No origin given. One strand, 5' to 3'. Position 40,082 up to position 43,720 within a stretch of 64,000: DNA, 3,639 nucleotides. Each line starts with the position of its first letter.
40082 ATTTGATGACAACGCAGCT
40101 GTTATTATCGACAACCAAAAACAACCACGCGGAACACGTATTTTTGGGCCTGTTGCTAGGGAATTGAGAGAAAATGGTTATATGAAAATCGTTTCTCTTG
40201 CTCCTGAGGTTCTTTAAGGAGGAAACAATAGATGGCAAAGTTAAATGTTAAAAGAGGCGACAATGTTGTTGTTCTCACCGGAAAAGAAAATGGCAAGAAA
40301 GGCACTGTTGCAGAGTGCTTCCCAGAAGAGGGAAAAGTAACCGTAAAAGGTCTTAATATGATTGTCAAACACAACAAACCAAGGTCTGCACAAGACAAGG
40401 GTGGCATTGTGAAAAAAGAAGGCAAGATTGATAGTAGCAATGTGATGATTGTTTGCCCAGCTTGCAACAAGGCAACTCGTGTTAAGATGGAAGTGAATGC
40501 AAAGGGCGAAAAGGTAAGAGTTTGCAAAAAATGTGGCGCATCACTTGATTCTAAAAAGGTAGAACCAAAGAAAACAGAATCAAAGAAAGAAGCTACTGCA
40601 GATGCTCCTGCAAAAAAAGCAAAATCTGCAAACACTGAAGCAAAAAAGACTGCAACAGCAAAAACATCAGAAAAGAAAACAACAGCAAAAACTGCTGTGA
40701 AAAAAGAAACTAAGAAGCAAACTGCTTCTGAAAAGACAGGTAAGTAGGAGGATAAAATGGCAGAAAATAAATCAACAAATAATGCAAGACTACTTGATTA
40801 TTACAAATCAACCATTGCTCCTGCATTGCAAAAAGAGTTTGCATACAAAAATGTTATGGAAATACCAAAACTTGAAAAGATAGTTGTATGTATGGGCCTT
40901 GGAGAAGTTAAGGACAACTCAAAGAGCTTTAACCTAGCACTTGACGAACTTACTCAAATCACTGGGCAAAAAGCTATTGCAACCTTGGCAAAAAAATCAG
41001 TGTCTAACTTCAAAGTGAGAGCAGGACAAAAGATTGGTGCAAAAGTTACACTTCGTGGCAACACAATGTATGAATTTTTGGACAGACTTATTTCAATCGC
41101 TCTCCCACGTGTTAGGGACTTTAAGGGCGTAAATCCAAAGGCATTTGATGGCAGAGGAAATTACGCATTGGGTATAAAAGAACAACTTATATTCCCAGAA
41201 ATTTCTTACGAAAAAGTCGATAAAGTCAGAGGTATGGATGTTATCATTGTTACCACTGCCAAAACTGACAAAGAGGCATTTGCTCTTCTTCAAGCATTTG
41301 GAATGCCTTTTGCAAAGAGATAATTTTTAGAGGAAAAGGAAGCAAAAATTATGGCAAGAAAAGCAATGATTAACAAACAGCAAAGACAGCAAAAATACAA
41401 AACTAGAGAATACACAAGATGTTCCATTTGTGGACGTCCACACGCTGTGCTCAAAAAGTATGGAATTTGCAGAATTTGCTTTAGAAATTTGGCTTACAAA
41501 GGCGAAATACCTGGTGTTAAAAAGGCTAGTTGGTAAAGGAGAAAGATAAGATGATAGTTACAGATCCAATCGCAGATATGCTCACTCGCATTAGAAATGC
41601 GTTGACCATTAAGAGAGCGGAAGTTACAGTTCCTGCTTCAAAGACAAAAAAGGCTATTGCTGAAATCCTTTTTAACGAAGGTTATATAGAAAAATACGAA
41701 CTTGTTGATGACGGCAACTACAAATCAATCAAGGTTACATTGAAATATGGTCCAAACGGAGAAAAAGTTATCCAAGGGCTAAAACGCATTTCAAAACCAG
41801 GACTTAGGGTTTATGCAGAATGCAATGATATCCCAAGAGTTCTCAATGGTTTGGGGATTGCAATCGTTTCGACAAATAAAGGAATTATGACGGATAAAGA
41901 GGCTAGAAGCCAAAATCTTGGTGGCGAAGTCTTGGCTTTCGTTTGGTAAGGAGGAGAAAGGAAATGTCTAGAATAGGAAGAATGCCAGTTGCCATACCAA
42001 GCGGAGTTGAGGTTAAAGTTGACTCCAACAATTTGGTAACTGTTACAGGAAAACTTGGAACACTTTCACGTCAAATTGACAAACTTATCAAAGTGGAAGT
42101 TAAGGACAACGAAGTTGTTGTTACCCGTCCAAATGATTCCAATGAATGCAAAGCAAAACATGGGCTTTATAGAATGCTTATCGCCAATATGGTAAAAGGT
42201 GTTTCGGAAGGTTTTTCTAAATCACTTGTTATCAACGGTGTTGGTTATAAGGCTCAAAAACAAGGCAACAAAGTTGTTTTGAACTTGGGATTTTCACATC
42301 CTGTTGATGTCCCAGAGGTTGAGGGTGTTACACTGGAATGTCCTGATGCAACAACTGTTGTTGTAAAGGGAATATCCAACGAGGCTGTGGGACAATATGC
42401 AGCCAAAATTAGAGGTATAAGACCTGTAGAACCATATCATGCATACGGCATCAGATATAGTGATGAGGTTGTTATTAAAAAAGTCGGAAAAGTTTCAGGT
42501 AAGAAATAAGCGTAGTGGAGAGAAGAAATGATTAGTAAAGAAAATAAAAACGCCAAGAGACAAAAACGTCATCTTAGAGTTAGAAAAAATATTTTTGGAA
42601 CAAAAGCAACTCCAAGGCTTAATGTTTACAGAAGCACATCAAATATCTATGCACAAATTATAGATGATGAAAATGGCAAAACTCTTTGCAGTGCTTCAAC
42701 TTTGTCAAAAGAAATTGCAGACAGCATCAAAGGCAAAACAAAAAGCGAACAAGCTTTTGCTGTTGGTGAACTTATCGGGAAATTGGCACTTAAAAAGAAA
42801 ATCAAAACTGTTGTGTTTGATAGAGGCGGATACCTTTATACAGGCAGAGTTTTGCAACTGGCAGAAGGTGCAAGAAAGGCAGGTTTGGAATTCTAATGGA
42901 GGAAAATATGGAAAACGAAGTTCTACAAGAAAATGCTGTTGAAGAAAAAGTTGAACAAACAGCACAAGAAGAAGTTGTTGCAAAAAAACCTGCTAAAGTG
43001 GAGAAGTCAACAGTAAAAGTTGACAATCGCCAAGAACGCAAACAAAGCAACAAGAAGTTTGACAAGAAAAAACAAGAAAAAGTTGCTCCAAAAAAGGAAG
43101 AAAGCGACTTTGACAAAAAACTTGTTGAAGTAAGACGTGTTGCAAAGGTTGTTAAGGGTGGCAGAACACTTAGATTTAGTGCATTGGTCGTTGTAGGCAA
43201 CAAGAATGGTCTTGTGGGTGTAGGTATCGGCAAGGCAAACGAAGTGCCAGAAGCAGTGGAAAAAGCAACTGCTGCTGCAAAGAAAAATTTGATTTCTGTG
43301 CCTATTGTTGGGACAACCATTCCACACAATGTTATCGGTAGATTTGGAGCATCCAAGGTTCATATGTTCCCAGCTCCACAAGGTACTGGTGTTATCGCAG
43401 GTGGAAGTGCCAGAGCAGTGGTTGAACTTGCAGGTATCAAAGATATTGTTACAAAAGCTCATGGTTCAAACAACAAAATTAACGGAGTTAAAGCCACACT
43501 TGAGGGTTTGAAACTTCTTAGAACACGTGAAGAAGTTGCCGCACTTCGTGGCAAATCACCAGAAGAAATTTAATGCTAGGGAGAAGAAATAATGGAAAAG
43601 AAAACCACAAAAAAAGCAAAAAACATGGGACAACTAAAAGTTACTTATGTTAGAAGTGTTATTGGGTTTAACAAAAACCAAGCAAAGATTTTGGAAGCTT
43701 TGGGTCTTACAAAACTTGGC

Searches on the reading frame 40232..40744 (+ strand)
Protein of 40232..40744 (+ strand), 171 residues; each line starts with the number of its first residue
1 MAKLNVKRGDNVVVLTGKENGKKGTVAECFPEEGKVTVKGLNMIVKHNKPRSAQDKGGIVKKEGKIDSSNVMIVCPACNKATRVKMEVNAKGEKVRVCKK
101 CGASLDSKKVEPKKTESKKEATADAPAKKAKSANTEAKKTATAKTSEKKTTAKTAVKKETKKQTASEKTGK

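Call 6: search_protein_families(library=pfam, proteins=[window:40232-40744:+], max_evalue=0.01)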
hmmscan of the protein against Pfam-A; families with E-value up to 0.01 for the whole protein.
window:40232-40744:+ (171 aa): 6 families
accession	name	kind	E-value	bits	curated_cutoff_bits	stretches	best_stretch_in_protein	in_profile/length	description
PF17136.10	ribosomal_L24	-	1.5e-25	89.7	27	1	41-104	1-64/65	Ribosomal proteins 50S L24/mitochondrial 39S L24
PF00467.35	KOW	-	0.00021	21.5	22.3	1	8-39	1-32/32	KOW motif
PF13717.11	Zn_ribbon_4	-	0.002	18.4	30.3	1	73-104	3-34/36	zinc-ribbon domain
PF08271.17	Zn_Ribbon_TF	-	0.0022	17.9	29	1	74-115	2-39/43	TFIIB zinc-binding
PF01976.22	DUF116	-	0.0046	16.9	25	1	61-102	31-72/155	Protein of unknown function DUF116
PF07191.17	Zn_ribbon_6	-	0.0049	17.3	25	1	66-103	10-47/67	Double zinc ribbon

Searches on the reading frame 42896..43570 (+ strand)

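Call 6: search_protein_families(library=pfam, proteins=[window:42896-43570:+], max_evalue=0.01)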
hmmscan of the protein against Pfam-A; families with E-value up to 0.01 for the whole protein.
window:42896-43570:+ (225 aa): 2 families
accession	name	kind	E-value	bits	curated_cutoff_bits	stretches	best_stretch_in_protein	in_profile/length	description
PF03719.21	Ribosomal_S5_C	-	3.4e-29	100.5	21.5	1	148-218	1-71/71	Ribosomal protein S5, C-terminal domain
PF00333.26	Ribosomal_S5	-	3.2e-28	98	27.1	1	72-136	1-65/65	Ribosomal protein S5, N-terminal domain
